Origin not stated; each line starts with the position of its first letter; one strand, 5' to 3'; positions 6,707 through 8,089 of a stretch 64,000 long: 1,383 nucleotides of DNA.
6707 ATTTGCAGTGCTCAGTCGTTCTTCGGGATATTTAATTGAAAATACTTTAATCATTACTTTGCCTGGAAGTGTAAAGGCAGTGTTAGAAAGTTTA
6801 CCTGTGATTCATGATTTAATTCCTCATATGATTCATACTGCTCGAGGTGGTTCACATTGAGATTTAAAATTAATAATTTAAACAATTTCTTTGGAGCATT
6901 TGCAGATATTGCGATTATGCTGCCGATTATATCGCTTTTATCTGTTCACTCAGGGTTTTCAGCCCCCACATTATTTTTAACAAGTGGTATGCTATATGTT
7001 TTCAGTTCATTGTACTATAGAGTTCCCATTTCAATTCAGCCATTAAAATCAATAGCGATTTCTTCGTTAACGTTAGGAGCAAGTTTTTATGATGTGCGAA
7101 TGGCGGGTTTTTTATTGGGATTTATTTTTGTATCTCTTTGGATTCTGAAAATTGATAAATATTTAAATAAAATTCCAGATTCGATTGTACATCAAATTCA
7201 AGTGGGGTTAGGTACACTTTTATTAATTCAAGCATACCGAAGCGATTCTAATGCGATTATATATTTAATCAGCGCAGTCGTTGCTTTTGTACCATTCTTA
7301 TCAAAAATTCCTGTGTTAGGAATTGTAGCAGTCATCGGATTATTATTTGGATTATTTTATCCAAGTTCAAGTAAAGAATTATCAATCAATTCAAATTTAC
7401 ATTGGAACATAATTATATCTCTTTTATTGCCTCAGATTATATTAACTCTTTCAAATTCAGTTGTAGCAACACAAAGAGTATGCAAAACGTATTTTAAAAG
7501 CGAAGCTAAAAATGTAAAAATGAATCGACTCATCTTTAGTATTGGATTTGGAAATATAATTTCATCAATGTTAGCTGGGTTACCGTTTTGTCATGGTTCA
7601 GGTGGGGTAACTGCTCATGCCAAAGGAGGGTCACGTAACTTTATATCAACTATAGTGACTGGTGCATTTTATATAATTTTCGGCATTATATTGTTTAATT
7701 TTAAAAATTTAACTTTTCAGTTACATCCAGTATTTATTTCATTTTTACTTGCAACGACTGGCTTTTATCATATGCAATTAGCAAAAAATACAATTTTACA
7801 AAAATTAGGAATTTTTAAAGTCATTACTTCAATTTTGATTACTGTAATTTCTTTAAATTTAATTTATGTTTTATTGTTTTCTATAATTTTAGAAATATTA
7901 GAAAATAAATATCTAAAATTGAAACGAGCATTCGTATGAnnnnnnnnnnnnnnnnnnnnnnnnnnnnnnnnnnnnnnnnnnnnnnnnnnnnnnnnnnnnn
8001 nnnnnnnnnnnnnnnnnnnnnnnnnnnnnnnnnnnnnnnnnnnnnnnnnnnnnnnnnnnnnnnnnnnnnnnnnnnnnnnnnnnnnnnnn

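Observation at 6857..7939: Eukaryote-type MOT1 molybdate permease embedded in the Moco biosynthesis operon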

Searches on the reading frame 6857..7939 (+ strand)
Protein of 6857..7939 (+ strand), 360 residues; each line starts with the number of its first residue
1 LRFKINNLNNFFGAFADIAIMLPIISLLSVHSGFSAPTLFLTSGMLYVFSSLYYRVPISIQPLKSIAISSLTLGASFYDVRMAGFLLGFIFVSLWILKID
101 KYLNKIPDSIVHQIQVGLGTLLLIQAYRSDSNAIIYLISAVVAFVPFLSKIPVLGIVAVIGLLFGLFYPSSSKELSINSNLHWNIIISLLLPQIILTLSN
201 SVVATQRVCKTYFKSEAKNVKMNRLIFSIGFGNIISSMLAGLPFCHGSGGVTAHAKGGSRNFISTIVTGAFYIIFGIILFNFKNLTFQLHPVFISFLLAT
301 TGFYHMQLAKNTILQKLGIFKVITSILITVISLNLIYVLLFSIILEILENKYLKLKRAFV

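Call 3: search_protein_families(library=pfam, proteins=[window:6857-7939:+], max_evalue=0.01)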
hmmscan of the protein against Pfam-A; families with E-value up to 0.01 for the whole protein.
window:6857-7939:+ (360 aa): 2 families
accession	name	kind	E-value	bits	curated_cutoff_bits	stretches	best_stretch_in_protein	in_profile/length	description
PF16983.11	MFS_MOT1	-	3.1e-25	89.1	30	2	187-298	3-104/111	Molybdate transporter of MFS superfamily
PF00916.26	Sulfate_transp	-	2.7e-05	23.6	23.2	1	173-279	229-333/380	Sulfate permease family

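Call 4: search_protein_families(library=ncbifam, proteins=[window:6857-7939:+], max_evalue=0.01)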
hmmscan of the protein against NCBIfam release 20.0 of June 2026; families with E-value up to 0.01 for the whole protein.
window:6857-7939:+ (360 aa): 0 families

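Call 8: find_homologous_proteins(query=window:6857-7939:+)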
Query window:6857-7939:+ (360 aa): 192 proteins with E <= 0.001 among 8000 candidates; the best 120 are listed.
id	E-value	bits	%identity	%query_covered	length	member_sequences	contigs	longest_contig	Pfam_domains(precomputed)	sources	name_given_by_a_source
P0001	2.1e-219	746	100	100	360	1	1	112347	PF16983.12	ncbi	-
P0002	6.0e-97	343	49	96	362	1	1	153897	PF16983.12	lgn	-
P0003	5.4e-81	291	41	99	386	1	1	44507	PF16983.12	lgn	-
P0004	1.7e-77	279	41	97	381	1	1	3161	PF16983.12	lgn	-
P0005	1.0e-75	274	39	95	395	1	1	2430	PF16983.12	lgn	-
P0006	2.1e-75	273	41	99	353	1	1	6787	PF16983.12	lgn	-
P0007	2.1e-75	272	37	96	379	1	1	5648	PF16983.12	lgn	-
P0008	4.1e-75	272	41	99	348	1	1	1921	PF16983.12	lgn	-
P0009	6.4e-75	271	38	97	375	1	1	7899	PF16983.12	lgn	-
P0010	1.2e-74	270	39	95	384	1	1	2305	PF16983.12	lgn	-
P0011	1.2e-74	270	41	98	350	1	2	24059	PF16983.12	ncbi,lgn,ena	-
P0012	1.5e-74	270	39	96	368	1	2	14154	PF16983.12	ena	-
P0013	1.5e-74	270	39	96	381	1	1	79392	PF16983.12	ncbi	-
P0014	2.0e-74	269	38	99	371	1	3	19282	PF16983.12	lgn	-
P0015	2.2e-74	269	42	97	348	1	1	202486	PF16983.12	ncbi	-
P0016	3.3e-74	269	39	95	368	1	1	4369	PF16983.12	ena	-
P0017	9.5e-74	267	38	95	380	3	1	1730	PF16983.12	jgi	-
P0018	1.3e-72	263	38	97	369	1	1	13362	PF16983.12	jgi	jgi:hypothetical protein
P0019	4.9e-72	261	39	97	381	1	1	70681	PF16983.12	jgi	-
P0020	1.0e-71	260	40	98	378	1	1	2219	PF16983.12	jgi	jgi:hypothetical protein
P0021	1.4e-71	260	39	98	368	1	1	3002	PF16983.12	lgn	-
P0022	1.4e-71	260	39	99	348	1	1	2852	PF16983.12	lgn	-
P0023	1.7e-71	260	39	96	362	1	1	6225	PF16983.12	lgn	-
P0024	3.5e-71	259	37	94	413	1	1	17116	PF16983.12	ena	-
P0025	6.3e-71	258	39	97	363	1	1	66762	PF16983.12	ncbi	-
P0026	4.8e-70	255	41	95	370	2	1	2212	PF16983.12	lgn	-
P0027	6.0e-70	255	39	95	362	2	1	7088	PF16983.12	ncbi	-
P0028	3.5e-68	249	39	94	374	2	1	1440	PF16983.12,PF00916.27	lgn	-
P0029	7.4e-68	248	37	98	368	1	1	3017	PF16983.12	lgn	-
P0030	8.0e-68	248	37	99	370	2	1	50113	PF16983.12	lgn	-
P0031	5.0e-67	245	36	98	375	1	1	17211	PF16983.12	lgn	-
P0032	6.5e-67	245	37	97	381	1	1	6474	PF16983.12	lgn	-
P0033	1.3e-66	244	37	97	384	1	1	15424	PF16983.12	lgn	-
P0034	2.2e-66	243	37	95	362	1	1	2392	PF16983.12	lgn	-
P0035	2.8e-66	243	41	97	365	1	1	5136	PF16983.12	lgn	-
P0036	5.0e-66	242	35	99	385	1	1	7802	PF16983.12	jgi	jgi:sulfate permease, SulP family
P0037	5.1e-66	242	36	96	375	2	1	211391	PF16983.12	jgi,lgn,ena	-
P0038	9.8e-66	241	37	99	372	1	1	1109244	PF16983.12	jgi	jgi:hypothetical protein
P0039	1.4e-65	240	37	96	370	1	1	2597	PF16983.12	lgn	-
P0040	2.0e-65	240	35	98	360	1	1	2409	PF16983.12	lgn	-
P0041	9.2e-65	238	36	97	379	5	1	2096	PF16983.12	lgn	-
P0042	9.5e-65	237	39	98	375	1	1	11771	PF16983.12,PF00916.27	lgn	-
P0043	1.3e-64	237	38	96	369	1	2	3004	PF16983.12,PF00916.27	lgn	-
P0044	1.4e-64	237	37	97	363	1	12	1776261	PF16983.12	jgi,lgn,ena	jgi:sulfate permease, SulP family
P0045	2.3e-64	236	35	96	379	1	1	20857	PF16983.12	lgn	-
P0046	2.9e-64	236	38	97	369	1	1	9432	PF16983.12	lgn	-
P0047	5.6e-64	235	38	98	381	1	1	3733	PF16983.12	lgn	-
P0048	9.6e-64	234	34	96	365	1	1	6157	PF16983.12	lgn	-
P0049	1.2e-63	234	38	95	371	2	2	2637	PF16983.12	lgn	-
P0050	1.9e-63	233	36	98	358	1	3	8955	PF16983.12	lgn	-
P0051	2.0e-63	233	36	96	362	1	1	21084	PF16983.12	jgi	jgi:sulfate permease, SulP family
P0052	2.3e-63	233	39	96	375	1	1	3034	PF16983.12,PF00916.27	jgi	jgi:MFS superfamily sulfate permease-like transporter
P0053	2.8e-63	233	36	97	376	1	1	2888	PF16983.12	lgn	-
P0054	7.4e-63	231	34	97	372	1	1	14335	PF16983.12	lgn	-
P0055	9.9e-63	231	35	95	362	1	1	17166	PF16983.12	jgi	jgi:sulfate permease, SulP family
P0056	1.0e-62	231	39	97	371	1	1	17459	PF16983.12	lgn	-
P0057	3.8e-62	229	35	99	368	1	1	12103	PF16983.12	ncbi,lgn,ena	-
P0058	3.9e-62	229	37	96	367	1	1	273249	PF16983.12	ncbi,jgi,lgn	ncbi:MAG: hypothetical protein RJB66_403 [Pseudomonadota bacterium]|jgi:MFS superfamily sulfate perm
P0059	7.0e-62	228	37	98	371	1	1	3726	PF16983.12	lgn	-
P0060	7.7e-62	228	34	97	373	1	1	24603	PF16983.12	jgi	jgi:sulfate permease, SulP family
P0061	9.3e-62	228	38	95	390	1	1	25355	PF16983.12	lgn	-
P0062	1.8e-61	227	37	95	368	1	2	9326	PF16983.12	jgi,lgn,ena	-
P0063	3.6e-61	226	38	97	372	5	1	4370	PF16983.12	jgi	jgi:sulfate permease, SulP family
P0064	4.2e-61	226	37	100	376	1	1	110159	PF16983.12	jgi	jgi:hypothetical protein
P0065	6.3e-61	225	38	96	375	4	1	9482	PF16983.12,PF00916.27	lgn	-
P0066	7.6e-61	225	41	84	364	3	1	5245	PF16983.12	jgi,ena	jgi:hypothetical protein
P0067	1.2e-60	224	38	92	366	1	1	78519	PF16983.12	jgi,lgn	jgi:SulP family sulfate permease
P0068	1.5e-60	224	35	95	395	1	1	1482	PF16983.12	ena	-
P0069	1.9e-60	223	37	96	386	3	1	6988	PF16983.12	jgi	jgi:SulP family sulfate permease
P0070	2.1e-60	223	37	94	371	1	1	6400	PF16983.12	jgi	jgi:hypothetical protein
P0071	2.4e-60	223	36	94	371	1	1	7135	PF16983.12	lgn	-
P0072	3.0e-60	223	38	87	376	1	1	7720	PF16983.12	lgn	-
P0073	3.4e-60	223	37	97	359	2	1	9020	PF16983.12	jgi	jgi:hypothetical protein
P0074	9.0e-60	221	36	96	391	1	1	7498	PF16983.12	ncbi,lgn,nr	ncbi:MAG: putative sulfate/molybdate transporter [Oligoflexia bacterium]|nr:putative sulfate/molybda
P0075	1.1e-59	221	38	96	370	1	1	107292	PF16983.12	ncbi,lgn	ncbi:MAG: molybdate transporter family protein [Pseudobdellovibrio sp.]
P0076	1.2e-59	221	34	99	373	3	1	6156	PF16983.12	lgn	-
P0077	1.5e-59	220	37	99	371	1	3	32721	PF16983.12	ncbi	-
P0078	1.8e-59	220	35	99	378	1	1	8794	PF16983.12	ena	-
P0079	1.9e-59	220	34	99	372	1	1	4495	PF16983.12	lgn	-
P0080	2.2e-59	220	35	98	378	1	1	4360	PF16983.12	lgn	-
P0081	2.5e-59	220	37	96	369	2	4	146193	PF16983.12,PF00916.27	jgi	jgi:MFS superfamily sulfate permease-like transporter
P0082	3.9e-59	219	36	96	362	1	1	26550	PF16983.12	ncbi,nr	ncbi:MAG: putative sulfate/molybdate transporter [Bdellovibrionales bacterium]|nr:putative sulfate/m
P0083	4.2e-59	219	35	97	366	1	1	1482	PF16983.12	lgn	-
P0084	7.0e-59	218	36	95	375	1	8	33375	PF16983.12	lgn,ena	-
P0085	7.7e-59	218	36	89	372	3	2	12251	PF16983.12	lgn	-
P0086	8.6e-59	218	37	96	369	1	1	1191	PF16983.12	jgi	jgi:sulfate permease, SulP family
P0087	9.9e-59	218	34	95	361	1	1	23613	PF16983.12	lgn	-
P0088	1.1e-58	218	38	86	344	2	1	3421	PF16983.12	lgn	-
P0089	1.2e-58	217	35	97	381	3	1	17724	PF16983.12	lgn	-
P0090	1.3e-58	217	34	97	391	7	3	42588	PF16983.12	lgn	-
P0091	1.5e-58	217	34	95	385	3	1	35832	PF16983.12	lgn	-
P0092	2.3e-58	217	36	94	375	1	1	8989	PF16983.12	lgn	-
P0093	6.6e-58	215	35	96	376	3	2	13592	PF16983.12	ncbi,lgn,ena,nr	ncbi:MAG: hypothetical protein KAG53_02855 [Endozoicomonadaceae bacterium]|nr:hypothetical protein [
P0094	8.0e-58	215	36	98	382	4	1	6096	PF16983.12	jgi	jgi:SulP family sulfate permease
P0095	2.7e-57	213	36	93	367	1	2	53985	PF16983.12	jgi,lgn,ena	-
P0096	3.0e-57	213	38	96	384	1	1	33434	PF16983.12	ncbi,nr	ncbi:MAG: putative sulfate/molybdate transporter [Bdellovibrionaceae bacterium]|nr:putative sulfate/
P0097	3.7e-57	213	38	80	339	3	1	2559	PF16983.12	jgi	-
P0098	4.2e-57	212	36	95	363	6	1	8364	PF16983.12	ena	-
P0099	6.6e-57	212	37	91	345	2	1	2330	PF16983.12,PF00916.27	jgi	jgi:SulP family sulfate permease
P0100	7.9e-57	211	35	96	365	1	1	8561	PF16983.12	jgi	jgi:hypothetical protein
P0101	1.3e-56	211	37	98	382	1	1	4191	PF16983.12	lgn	-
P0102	2.3e-56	210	35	100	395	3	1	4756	PF16983.12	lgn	-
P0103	2.8e-56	210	38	86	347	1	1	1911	PF16983.12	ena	-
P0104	3.0e-56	210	38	96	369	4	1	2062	PF16983.12,PF00916.27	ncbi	-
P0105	3.0e-56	210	34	99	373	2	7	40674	PF16983.12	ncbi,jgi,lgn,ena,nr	ncbi:MAG: hypothetical protein CO093_09490 [Alphaproteobacteria bacterium CG_4_9_14_3_um_filter_47_1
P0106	5.6e-56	209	33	94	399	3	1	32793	PF16983.12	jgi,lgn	-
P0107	6.6e-56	208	35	96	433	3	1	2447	PF16983.12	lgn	-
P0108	7.9e-56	208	33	96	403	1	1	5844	PF16983.12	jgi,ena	-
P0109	1.7e-55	207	33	96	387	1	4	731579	PF16983.12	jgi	jgi:sulfate permease, SulP family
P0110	2.0e-55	207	31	89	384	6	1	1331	PF16983.12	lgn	-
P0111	2.1e-55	207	35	98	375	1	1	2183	PF16983.12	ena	-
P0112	2.8e-55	206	38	84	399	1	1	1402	PF16983.12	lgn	-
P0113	2.9e-55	206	35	96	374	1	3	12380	PF16983.12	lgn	-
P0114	5.5e-55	205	33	98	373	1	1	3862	PF16983.12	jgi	jgi:MFS superfamily sulfate permease-like transporter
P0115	6.1e-55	205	32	96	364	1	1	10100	PF16983.12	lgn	-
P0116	6.3e-55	205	34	92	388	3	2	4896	PF16983.12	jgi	jgi:sulfate permease, SulP family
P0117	8.2e-55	205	33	93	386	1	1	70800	PF16983.12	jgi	-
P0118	9.0e-55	205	36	85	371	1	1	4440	PF16983.12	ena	-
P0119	1.2e-54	204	35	97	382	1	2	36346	PF16983.12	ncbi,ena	-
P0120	1.7e-54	204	35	97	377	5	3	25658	PF16983.12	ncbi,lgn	-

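Call 10: find_related_loci(query=window:6857-7939:+, collection=genome_contigs, flank=8000)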
Query window:6857-7939:+ (360 aa) in genome_contigs; peptide patterns used: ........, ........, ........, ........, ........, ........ (x = any residue, [..] = any of these).
236 stretches matched a pattern, but none encodes a relative of the query by tblastn (E <= 1e-3).

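Call 16: search_solved_structures(query=window:6857-7939:+, max_evalue=1, show_alignments=2)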
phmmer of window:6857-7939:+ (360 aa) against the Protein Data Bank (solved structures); distinct sequences matched with E-value up to 1: 0.

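Call 20: find_encoding_contigs(protein=P0001, flank=10000, max_places=3)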
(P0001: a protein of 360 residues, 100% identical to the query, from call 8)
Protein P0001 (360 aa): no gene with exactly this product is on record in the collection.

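Call 22: list_cluster_members(proteins=[P0001, P0002, P0015, P0013, P0025])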
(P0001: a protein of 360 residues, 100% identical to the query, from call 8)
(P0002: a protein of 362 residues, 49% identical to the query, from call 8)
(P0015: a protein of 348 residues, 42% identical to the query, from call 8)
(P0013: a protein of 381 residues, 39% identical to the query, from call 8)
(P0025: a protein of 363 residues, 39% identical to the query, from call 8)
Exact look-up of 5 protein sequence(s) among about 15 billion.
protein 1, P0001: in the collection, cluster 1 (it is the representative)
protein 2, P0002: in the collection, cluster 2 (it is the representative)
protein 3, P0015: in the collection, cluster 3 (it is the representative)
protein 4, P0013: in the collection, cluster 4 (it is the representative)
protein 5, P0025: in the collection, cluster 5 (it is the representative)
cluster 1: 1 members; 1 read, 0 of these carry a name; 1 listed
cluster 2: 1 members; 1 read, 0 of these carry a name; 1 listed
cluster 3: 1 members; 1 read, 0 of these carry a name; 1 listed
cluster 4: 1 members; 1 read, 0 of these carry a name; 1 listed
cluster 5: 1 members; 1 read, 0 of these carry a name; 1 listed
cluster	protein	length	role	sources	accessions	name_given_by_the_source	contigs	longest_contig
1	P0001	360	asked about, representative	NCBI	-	-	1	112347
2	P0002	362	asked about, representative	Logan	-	-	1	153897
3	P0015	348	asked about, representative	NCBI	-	-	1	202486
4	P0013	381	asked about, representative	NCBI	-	-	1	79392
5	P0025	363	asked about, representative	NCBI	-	-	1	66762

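Call 25: find_related_loci(query=A1, collection=genome_contigs, flank=8000)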
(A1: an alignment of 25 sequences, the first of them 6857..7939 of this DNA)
Query A1 (360 aa) in genome_contigs; peptide patterns used: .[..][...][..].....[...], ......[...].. (x = any residue, [..] = any of these).
329 stretches matched a pattern; 295 encode a relative of the query (tblastn E <= 1e-3); the best 80 are kept; 80 distinct loci.
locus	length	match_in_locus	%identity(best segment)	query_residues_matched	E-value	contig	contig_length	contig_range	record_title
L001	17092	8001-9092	39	1-347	5e-84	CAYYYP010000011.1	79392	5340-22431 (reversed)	MAG TPA_asm: uncultured Oligoflexia bacterium isolate SRP286056_co3_119 genome assembly, contig: NODE_108_length_79392_c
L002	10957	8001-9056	37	8-351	2e-80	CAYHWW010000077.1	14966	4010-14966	MAG TPA_asm: uncultured Oligoflexia bacterium isolate ERP119705_co16_423 genome assembly, contig: NODE_3153_length_14966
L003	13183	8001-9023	41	5-359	7e-77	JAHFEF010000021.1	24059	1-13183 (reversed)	MAG: Myxococcales bacterium isolate nzgw262 NODE_2646_length_24060_cov_3.983959, whole genome shotgun sequence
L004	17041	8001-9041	39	8-349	1e-74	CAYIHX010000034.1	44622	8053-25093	MAG TPA_asm: uncultured Bacteriovoracaceae bacterium isolate ERP119705_co22_393 genome assembly, contig: NODE_568_length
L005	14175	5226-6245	38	8-346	4e-78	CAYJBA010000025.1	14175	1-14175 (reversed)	MAG TPA_asm: uncultured Bacteriovoracaceae bacterium isolate ERP119705_co9_199 genome assembly, contig: NODE_5188_length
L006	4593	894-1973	38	9-347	9e-73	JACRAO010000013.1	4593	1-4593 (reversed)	MAG: Bdellovibrio sp. isolate NC_groundwater_1595_Pr3_B-0.1um_37_8 SR-2_scaffold_141_245113, whole genome shotgun sequen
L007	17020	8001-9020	42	2-353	6e-72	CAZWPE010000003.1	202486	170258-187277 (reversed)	MAG TPA_asm: uncultured Myxococcaceae bacterium isolate SRP342105_co1_164 genome assembly, contig: NODE_62_length_202486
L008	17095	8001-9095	39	8-356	1e-71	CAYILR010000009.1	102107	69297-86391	MAG TPA_asm: uncultured Bacteriovoracaceae bacterium isolate ERP119705_co22_306 genome assembly, contig: NODE_80_length_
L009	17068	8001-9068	37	8-351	1e-69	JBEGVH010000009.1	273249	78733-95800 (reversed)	MAG: Pseudomonadota bacterium isolate riogrande_2019_sw_WHONDRS-S19S_0066_B_bin.130 scaffold_990031, whole genome shotgu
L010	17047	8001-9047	36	8-349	1e-67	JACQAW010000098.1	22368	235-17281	MAG: Deltaproteobacteria bacterium isolate NC_groundwater_926_Pr1_S-0.2um_57_13 Montesol18-Sp2_coassembly_scaffold_18753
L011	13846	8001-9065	35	8-347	2e-67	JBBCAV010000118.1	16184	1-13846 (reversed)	Bdellovibrionota bacterium FG-2 24156C00118.1, whole genome shotgun sequence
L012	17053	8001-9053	36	6-350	6e-66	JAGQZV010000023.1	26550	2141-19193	MAG: Bdellovibrionales bacterium isolate HKST-UBA01 NODE_24_length_26550_cov_2.589922, whole genome shotgun sequence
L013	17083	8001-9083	35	6-349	2e-65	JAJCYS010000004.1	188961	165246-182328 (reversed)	MAG: Deltaproteobacteria bacterium isolate OFTM216 OFTM216_3, whole genome shotgun sequence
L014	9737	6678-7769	37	6-354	1e-64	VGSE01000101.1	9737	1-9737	MAG: Deltaproteobacteria bacterium isolate K_Offshore_120m_m2_196 K_Offshore_120m_m2_196_Ga0194131_10012734, whole genom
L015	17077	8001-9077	35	8-356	2e-64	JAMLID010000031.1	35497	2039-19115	MAG: Oligoflexia bacterium isolate ACE_NR_PROT1 ACE_NR_PROT1_31, whole genome shotgun sequence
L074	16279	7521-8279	34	6-273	1e-35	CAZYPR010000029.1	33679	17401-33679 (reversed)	MAG TPA_asm: uncultured Clostridia bacterium isolate binchicken_co96_90 genome assembly, contig: NODE_463_length_33679_c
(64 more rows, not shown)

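Call 35: predict_structure(alignment_id=A1)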
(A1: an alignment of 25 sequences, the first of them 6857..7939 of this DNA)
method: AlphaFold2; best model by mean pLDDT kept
length: 360 residues; sequences in the alignment: 25
mean_pLDDT: 90.7   pTM: 0.88
mean pLDDT of the five models: 90.7, 90.2, 89.1, 88.5, 87.7
residues with pLDDT >= 90: 263; 70-90: 79; 50-70: 15; < 50: 3
segments of 3 or more residues with pLDDT < 50: 1-3
pLDDT, mean of each block of 10 residues (from residue 1): 64 86 92 91 96 95 92 94 97 95 90 96 96 95 76 86 81 71 96 94 95 94 97 95 91 89 94 93 82 94 93 94 97 96 94 84
secondary structure, 60 per line:
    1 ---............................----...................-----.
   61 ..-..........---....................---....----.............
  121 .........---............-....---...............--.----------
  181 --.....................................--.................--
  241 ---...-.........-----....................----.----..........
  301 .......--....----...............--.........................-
elements in order: H4-31 H36-54 E60-62 H64-73 H77-96 H100-103 H108-129 H133-144 H146-149 H153-167 H183-219 H222-238 E244-246 H248-256 H262-281 H291-307 H310-313 H318-332 H335-359
